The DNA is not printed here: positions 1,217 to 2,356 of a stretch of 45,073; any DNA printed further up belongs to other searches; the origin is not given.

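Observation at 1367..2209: DapF homologue with serine at both catalytic cysteine positions, translationally coupled to trpE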

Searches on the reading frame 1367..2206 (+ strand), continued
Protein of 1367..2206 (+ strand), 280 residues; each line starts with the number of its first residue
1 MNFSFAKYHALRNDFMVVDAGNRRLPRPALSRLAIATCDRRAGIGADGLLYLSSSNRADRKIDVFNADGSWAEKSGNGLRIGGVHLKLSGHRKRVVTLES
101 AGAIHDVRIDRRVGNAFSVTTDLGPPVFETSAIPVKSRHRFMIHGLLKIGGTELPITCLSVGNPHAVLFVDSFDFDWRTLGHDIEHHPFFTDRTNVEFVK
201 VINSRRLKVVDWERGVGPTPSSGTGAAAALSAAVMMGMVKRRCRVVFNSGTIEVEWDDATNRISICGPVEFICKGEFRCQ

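Call 47: fold_search(model_id=the predicted structure, library=pdb)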
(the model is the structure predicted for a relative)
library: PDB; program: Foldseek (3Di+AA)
matches with E <= 10: 415; with E <= 0.001: 98
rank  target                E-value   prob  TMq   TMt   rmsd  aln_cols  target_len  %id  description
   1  9mro_A                9.3e-32  1.00  0.91  0.91   2.0       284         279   34  Crystal structures of a cyanobacterial DAP epimerase bound to either D,L-aziDAP or D,L-alpha-methyl DAP (released 2025-07-16)
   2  8qzy_A                1.2e-31  1.00  0.83  0.85   3.0       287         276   30  Structural and biochemical characterization of diaminopimelate epimerase from Pseudomonas aeruginosa (released 2024-11-06)
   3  8qzy_B                1.9e-30  1.00  0.86  0.87   2.6       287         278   30  Structural and biochemical characterization of diaminopimelate epimerase from Pseudomonas aeruginosa (released 2024-11-06)
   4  3ejx_A                1.3e-29  1.00  0.91  0.89   2.1       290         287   33  Crystal structure of diaminopimelate epimerase from Arabidopsis thaliana in complex with LL-AziDAP (released 2009-02-17)
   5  3ejx_B                2.0e-29  1.00  0.91  0.88   2.0       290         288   33  Crystal structure of diaminopimelate epimerase from Arabidopsis thaliana in complex with LL-AziDAP (released 2009-02-17)
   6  3ejx_D                2.2e-29  1.00  0.91  0.85   2.1       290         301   33  Crystal structure of diaminopimelate epimerase from Arabidopsis thaliana in complex with LL-AziDAP (released 2009-02-17)
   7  4ik0_B                9.8e-29  1.00  0.84  0.86   2.9       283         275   29  Crystal structure of diaminopimelate epimerase Y268A mutant from Escherichia coli (released 2013-02-20)
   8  7vdy_A                1.0e-28  1.00  0.87  0.86   2.6       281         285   29  Crystal structure of O-ureidoserine racemase (released 2021-12-15)
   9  2otn_A                1.3e-28  1.00  0.85  0.81   3.2       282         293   32  Crystal structure of the catalytically active form of diaminopimelate epimerase from Bacillus anthracis (released 2008-03-04)
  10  4ijz_A                1.5e-28  1.00  0.83  0.84   3.3       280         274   29  Crystal structure of diaminopimelate epimerase from Escherichia coli (released 2013-02-20)
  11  4ik0_A                2.2e-28  1.00  0.83  0.84   3.1       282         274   29  Crystal structure of diaminopimelate epimerase Y268A mutant from Escherichia coli (released 2013-02-20)
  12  5ha4_A                2.3e-28  1.00  0.85  0.85   3.0       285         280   30  Structure of a diaminopimelate epimerase from Acinetobacter baumannii (released 2016-01-27)
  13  6d13_A                2.7e-28  1.00  0.85  0.87   2.7       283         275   29  Crystal structure of E.coli RppH-DapF complex (released 2018-05-23)
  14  1gqz                  3.3e-28  1.00  0.84  0.85   3.0       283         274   28  Refinement of Haemophilus influenzae Diaminopimelate epimerase at 1.7A (released 2003-06-12)
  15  5ha4_B                8.1e-28  1.00  0.84  0.83   2.9       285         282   30  Structure of a diaminopimelate epimerase from Acinetobacter baumannii (released 2016-01-27)
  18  7vdy_B                1.0e-27  1.00  0.89  0.89   2.3       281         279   29  Crystal structure of O-ureidoserine racemase (released 2021-12-15)
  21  6vck_A                1.1e-26  1.00  0.74  0.75   4.5       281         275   28  Crystal structure of E.coli RppH-DapF in complex with GDP, Mg2+ and F- (released 2020-02-05)
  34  6r76_A                1.6e-13  1.00  0.76  0.62   5.1       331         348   13  Crystal structure of trans-3-Hydroxy-L-proline dehydratase from Thermococcus litoralis - open conformation (released 2019-07-03)
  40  6r76_C                4.5e-13  1.00  0.76  0.63   4.9       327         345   12  Crystal structure of trans-3-Hydroxy-L-proline dehydratase from Thermococcus litoralis - open conformation (released 2019-07-03)
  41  4k7g_B                4.5e-13  1.00  0.76  0.64   5.0       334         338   13  Crystal structure of a 3-hydroxyproline dehydratse from agrobacterium vitis, target efi-506470, with bound pyrrole 2-c (released 2013-05-01)
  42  4k7g_D                8.0e-13  1.00  0.76  0.62   5.0       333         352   14  Crystal structure of a 3-hydroxyproline dehydratse from agrobacterium vitis, target efi-506470, with bound pyrrole 2-c (released 2013-05-01)
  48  9cr1_A                1.3e-12  1.00  0.70  0.74   4.3       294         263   16  Crystal structure of histidine racemase (HisR) of Fusobacterium nucleatum (C67S) (released 2025-03-05)
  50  9cr1_C                1.6e-12  1.00  0.65  0.69   4.6       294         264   15  Crystal structure of histidine racemase (HisR) of Fusobacterium nucleatum (C67S) (released 2025-03-05)
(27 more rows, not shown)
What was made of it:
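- On PhzF family (PF02567): 13% identity to PhzF structures (call 47).
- Closest known: PhzF. Different: 13% identity, E about 1e-15 against about 1e-31 for DapF (call 47).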

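Call 53: search_protein_families(library=pfam, proteins=[L084:4008-5837:+, L053:3264-4514:+, L066:3922-5853:+, L058:6674-7753:+, L061:7750-9426:+, L029:7043-8491:+, L037:785-1789:+, L026:9118-11076:+, L031:9083-9733:+], max_evalue=0.0001)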
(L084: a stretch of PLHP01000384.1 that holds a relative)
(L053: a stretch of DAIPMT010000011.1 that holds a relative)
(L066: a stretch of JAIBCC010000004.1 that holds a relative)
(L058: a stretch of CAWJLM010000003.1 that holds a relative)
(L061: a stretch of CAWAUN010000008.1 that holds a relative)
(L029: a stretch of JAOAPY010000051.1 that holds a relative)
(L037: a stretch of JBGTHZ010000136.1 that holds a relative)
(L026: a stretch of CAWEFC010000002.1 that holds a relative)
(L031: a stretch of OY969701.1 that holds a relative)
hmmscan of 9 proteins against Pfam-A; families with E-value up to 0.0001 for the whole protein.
L084:4008-5837:+ (610 aa): 0 families

L053:3264-4514:+ (417 aa): 1 family
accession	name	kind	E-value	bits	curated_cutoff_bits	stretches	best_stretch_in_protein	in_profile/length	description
PF00294.29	PfkB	-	4.3e-21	76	25.8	1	136-393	35-295/302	pfkB family carbohydrate kinase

L066:3922-5853:+ (644 aa): 1 family
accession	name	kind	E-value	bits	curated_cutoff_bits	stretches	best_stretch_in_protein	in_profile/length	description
PF02113.21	Peptidase_S13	-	6.8e-87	292.5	22.8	1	163-637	2-442/444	D-Ala-D-Ala carboxypeptidase 3 (S13) family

L058:6674-7753:+ (360 aa): 2 families
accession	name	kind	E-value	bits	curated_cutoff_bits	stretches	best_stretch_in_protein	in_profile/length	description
PF02016.21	Peptidase_S66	-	6.7e-36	123.5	25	1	56-172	1-121/121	LD-carboxypeptidase N-terminal domain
PF17676.7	Peptidase_S66C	-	1.2e-33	116.7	23.7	1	218-334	1-120/120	LD-carboxypeptidase C-terminal domain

L061:7750-9426:+ (559 aa): 3 families
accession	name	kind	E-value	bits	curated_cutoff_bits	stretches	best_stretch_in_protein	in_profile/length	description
PF08245.18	Mur_ligase_M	-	1.2e-21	78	24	1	191-386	1-200/200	Mur ligase middle domain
PF02875.26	Mur_ligase_C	-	1e-19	72.1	28.4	1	408-540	1-127/127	Mur ligase, glutamate ligase domain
PF01225.30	Mur_ligase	-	1.5e-18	67.4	21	1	85-179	1-88/95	Mur ligase family, catalytic domain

L029:7043-8491:+ (483 aa): 5 families
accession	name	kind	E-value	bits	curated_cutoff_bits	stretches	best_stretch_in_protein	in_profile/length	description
PF13570.13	Beta-prop_ACSF4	-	1.5e-50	172.9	133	3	199-382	52-232/329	Beta-alanine-activating enzyme, beta-propeller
PF13360.13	PQQ_2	-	1.4e-44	152.9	27.6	3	221-321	8-108/233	Outer membrane protein assembly factor BamB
PF01011.28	PQQ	-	1.3e-17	64.2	26.7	0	92-155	26-86/595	Glucose/ethanol/alcohol dehydrogenase, beta-propeller domain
PF25292.1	Beta-prop_CGLA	-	1.7e-09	38.1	26.8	0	167-229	45-109/316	Lambda-carrageenase beta-propeller domain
PF25293.1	Beta-prop_EMC1_N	-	5.2e-05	23.5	34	0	247-318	32-107/219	EMC1 N-terminal beta-propeller domain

L037:785-1789:+ (335 aa): 2 families
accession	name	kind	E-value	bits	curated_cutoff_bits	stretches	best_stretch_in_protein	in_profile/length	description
PF00294.29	PfkB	-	7.5e-37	127.7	25.8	1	26-325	2-298/302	pfkB family carbohydrate kinase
PF08543.17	Phos_pyr_kin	-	4.4e-09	36.5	27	1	210-310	120-225/246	Phosphomethylpyrimidine kinase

L026:9118-11076:+ (653 aa): 4 families
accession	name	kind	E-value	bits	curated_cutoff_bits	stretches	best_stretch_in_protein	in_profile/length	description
PF05299.18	Peptidase_M61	-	1.6e-34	119.3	22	1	334-447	4-118/118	M61 glycyl aminopeptidase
PF17899.6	Peptidase_M61_N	-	5.8e-32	111.5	23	1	70-229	1-167/168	Peptidase M61 N-terminal domain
PF17820.7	PDZ_6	-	2.6e-05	24.3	27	1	552-580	2-30/54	PDZ domain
PF13180.12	PDZ_2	-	5.5e-05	23.8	27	0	539-609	4-75/80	PDZ domain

L031:9083-9733:+ (217 aa): 2 families
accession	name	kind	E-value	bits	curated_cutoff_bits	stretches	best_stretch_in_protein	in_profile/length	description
PF00117.34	GATase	-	2.2e-25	89.9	22.8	1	52-214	32-186/190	Glutamine amidotransferase class-I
PF07722.19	Peptidase_C26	-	7.8e-10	39.3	20.5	1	90-198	103-219/219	Peptidase C26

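Call 54: search_protein_families(library=ncbifam, proteins=[L061:7750-9426:+, L058:6674-7753:+, L084:4008-5837:+], max_evalue=0.0001)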
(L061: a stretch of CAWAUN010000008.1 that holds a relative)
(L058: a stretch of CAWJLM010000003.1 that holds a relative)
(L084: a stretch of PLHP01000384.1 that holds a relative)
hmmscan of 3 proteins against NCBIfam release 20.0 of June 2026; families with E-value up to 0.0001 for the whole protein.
L061:7750-9426:+ (559 aa): 25 families
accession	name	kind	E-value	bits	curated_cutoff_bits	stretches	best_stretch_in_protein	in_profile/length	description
TIGR01081.1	mpl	equivalog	1.4e-133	446.2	388.7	1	85-553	1-447/448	UDP-N-acetylmuramate:L-alanyl-gamma-D-glutamyl-meso-diaminopimelate ligase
TIGR01082.1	murC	equivalog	4.8e-100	335.7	335.1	1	85-547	1-446/449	UDP-N-acetylmuramate--L-alanine ligase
NF011171.0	PRK14573.1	equivalog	1.4e-48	165.4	1015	1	84-549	5-444/809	bifunctional UDP-N-acetylmuramate--L-alanine ligase/D-alanine--D-alanine ligase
NF053645.1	pMurC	equivalog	5e-32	111.2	560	2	88-215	3-131/492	pseudomurein biosynthesis peptide ligase pMurC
NF001124.0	PRK00139.1-2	equivalog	2.1e-26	92.7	476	1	267-537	205-465/500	UDP-N-acetylmuramoyl-L-alanyl-D-glutamate--2,6-diaminopimelate ligase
TIGR01085.1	murE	subfamily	5.3e-26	91.5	257.3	1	264-540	181-447/472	UDP-N-acetylmuramyl-tripeptide synthetase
NF001126.0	PRK00139.1-4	equivalog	3.2e-23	82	373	1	265-451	198-373/486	UDP-N-acetylmuramoyl-L-alanyl-D-glutamate--2,6-diaminopimelate ligase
NF008896.0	PRK11929.1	equivalog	1.5e-22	79.3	1023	1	266-536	207-470/965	bifunctional UDP-N-acetylmuramoyl-L-alanyl-D-glutamate--2,6-diaminopimelate ligase MurE/UDP-N-acetylmuramoyl-tripeptide--D-alanyl-D-alanine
TIGR01087.1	murD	equivalog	7.6e-22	78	211.95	1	86-441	2-337/441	UDP-N-acetylmuramoyl-L-alanine--D-glutamate ligase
NF053648.1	pMurE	equivalog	4.5e-19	68.5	600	1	261-475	190-385/464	pseudomurein biosynthesis peptide ligase pMurE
NF053646.1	pMurD1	equivalog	4.3e-18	65.2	610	1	347-506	259-408/465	pseudomurein biosynthesis peptide ligase pMurD1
NF001123.0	PRK00139.1-1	equivalog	2e-17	63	586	1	265-537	201-462/493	UDP-N-acetylmuramoyl-L-alanyl-D-glutamate--2,6-diaminopimelate ligase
TIGR01143.1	murF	subfamily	2.8e-16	59.5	288.6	1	261-452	150-331/418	UDP-N-acetylmuramoyl-tripeptide--D-alanyl-D-alanine ligase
NF010628.0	PRK14022.1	equivalog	1.8e-13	50.1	536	1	325-540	261-456/483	UDP-N-acetylmuramoyl-L-alanyl-D-glutamate--L-lysine ligase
NF053647.1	pMurD2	equivalog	9.2e-13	47.9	550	2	367-434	237-303/405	pseudomurein biosynthesis peptide ligase pMurD2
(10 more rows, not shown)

L058:6674-7753:+ (360 aa): 1 family
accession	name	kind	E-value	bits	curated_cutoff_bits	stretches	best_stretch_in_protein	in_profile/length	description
NF008424.0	PRK11253.1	equivalog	4.4e-40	137.6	378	1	55-337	6-292/308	muramoyltetrapeptide carboxypeptidase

L084:4008-5837:+ (610 aa): 0 families

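Call 55: list_cluster_members(proteins=[P0127, P0130, P0133, P0134, P0135, P0140, P0141, P0163, P0180, P0258])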
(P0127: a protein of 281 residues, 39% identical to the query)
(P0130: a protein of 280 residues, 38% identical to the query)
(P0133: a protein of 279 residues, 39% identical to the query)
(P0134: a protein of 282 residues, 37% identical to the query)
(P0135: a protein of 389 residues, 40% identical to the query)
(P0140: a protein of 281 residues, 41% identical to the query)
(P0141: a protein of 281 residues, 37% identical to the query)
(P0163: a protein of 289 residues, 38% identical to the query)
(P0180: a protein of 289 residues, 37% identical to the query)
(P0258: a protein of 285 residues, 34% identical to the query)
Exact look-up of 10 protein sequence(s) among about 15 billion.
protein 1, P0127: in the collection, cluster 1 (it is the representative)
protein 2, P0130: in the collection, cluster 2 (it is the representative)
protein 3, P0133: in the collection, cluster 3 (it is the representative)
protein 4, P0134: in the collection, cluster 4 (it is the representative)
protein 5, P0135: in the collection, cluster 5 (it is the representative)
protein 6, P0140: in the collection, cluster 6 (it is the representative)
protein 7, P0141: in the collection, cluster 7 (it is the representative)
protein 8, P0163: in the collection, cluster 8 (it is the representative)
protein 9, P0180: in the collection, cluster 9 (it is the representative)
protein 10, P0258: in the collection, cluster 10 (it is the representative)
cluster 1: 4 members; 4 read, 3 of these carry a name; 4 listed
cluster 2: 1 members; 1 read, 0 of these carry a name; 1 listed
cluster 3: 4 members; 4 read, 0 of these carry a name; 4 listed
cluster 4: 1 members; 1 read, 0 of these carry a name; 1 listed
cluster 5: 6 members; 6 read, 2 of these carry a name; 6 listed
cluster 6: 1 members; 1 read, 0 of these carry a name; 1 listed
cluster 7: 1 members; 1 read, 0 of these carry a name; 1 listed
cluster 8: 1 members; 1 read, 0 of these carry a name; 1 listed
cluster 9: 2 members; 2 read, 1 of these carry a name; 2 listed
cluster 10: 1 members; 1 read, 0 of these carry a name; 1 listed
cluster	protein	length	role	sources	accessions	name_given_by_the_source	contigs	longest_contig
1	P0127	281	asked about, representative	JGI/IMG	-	diaminopimelate epimerase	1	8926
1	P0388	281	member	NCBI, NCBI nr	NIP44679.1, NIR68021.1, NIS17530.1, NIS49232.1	MAG: diaminopimelate epimerase [candidate division Zixibacteria bacterium] | diaminopimelate epimerase [candidate division Zixibacteria bacterium]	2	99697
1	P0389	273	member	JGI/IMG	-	diaminopimelate epimerase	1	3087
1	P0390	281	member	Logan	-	-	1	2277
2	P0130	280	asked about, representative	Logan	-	-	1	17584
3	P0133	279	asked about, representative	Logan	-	-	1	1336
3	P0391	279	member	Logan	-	-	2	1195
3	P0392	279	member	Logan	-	-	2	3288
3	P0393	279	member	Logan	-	-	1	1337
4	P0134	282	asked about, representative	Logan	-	-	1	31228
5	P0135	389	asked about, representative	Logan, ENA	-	-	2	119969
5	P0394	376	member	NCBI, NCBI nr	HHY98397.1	MAG TPA: diaminopimelate epimerase [Firmicutes bacterium] | diaminopimelate epimerase [Bacillota bacterium]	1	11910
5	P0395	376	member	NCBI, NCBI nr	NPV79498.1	MAG: diaminopimelate epimerase [Firmicutes bacterium] | diaminopimelate epimerase [Bacillota bacterium]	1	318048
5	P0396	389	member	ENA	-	-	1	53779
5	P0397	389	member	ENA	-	-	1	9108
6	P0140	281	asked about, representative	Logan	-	-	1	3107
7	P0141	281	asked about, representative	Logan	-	-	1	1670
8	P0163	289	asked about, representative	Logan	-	-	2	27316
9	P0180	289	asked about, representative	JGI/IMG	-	diaminopimelate epimerase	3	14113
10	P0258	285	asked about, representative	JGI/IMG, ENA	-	-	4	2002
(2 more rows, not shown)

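Call 56: find_encoding_contigs(protein=P0388, flank=10000, max_places=2)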
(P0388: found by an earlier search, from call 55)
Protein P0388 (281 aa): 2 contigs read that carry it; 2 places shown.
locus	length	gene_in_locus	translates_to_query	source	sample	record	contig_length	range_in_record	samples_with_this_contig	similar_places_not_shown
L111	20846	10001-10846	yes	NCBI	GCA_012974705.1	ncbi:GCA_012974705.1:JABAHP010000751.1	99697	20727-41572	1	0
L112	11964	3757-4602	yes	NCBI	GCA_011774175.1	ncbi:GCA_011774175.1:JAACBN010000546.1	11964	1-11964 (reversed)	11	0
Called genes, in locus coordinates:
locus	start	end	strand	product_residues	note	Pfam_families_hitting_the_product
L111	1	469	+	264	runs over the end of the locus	-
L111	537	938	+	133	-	-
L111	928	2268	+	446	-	PF20094:GWxTD_dom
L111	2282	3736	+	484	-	PF20094:GWxTD_dom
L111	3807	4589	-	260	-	PF07610:DUF1573, PF22544:HYDIN_VesB_CFA65-like_Ig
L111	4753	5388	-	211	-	PF00635:Motile_Sperm (faint), PF07610:DUF1573 (faint), PF22544:HYDIN_VesB_CFA65-like_Ig (faint)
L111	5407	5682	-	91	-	-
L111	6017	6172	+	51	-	-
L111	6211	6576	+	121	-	PF00717:Peptidase_S24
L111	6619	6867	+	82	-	-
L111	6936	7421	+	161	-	PF04978:MST (weak), PF05163:DinB, PF12867:DinB_2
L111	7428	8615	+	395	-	PF00817:IMS, PF21999:IMS_HHH_1 (weak), PF11799:IMS_C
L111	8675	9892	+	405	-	PF00155:Aminotran_1_2, PF12897:Asp_aminotransf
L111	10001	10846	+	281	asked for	PF01678:DAP_epimerase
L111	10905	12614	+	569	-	PF03485:Arg_tRNA_synt_N, PF00750:tRNA-synt_1d, PF05746:DALR_1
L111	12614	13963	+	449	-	-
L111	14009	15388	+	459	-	PF01554:MatE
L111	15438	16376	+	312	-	PF00850:Hist_deacetyl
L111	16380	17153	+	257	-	PF10370:Rv2993c-like_N, PF01557:FAA_hydrolase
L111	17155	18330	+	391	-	PF01053:Cys_Met_Meta_PP, PF00266:Aminotran_5, PF00155:Aminotran_1_2, PF01212:Beta_elim_lyase (faint), PF06838:Met_gamma_lyase (weak)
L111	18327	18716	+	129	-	PF01986:DUF123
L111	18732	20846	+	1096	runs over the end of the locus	PF03968:LptD_N (faint), PF13100:OstA_2 (faint), PF19838:LptD_2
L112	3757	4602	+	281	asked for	PF01678:DAP_epimerase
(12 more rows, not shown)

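Call 63: list_cluster_members(proteins=[P0142, P0143, P0145, P0148, P0149, P0150, P0153, P0154, P0157, P0159])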
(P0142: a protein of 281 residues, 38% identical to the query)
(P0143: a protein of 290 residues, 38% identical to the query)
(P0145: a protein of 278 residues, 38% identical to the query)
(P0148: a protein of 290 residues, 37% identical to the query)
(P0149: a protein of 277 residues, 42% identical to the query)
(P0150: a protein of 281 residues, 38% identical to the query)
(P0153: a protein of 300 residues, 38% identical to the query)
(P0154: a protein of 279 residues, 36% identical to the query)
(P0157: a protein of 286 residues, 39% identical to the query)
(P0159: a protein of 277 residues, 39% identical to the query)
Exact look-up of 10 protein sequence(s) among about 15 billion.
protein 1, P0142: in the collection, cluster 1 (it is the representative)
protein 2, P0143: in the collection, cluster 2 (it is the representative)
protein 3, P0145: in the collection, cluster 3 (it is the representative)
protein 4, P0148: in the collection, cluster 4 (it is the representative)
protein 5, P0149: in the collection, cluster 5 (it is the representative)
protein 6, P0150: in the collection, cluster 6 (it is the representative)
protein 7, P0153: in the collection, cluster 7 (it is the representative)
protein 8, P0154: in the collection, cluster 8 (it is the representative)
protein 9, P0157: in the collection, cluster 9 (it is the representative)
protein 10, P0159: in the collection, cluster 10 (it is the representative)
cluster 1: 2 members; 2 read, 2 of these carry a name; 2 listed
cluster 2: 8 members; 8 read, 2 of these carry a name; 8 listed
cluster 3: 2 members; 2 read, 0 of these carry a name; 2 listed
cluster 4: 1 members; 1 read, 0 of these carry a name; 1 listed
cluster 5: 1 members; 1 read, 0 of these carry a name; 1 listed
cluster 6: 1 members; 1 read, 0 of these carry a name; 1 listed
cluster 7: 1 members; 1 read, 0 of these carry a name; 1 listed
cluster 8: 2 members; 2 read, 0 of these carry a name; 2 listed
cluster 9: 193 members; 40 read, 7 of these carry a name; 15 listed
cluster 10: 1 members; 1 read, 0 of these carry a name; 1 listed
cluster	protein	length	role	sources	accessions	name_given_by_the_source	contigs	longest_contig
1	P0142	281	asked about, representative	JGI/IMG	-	diaminopimelate epimerase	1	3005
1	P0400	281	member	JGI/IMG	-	diaminopimelate epimerase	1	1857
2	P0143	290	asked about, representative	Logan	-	-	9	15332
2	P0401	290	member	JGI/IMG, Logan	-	diaminopimelate epimerase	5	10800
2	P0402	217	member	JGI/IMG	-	diaminopimelate epimerase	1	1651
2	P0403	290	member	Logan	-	-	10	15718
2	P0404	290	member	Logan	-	-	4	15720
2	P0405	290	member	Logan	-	-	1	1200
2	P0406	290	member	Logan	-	-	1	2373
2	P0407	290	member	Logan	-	-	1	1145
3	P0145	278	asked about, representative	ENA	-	-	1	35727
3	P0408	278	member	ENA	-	-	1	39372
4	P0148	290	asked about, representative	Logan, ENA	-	-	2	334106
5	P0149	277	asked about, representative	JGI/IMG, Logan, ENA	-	-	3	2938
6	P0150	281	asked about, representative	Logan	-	-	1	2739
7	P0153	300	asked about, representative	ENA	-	-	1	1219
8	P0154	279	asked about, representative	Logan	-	-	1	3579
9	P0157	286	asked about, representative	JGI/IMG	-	diaminopimelate epimerase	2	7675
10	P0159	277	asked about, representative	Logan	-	-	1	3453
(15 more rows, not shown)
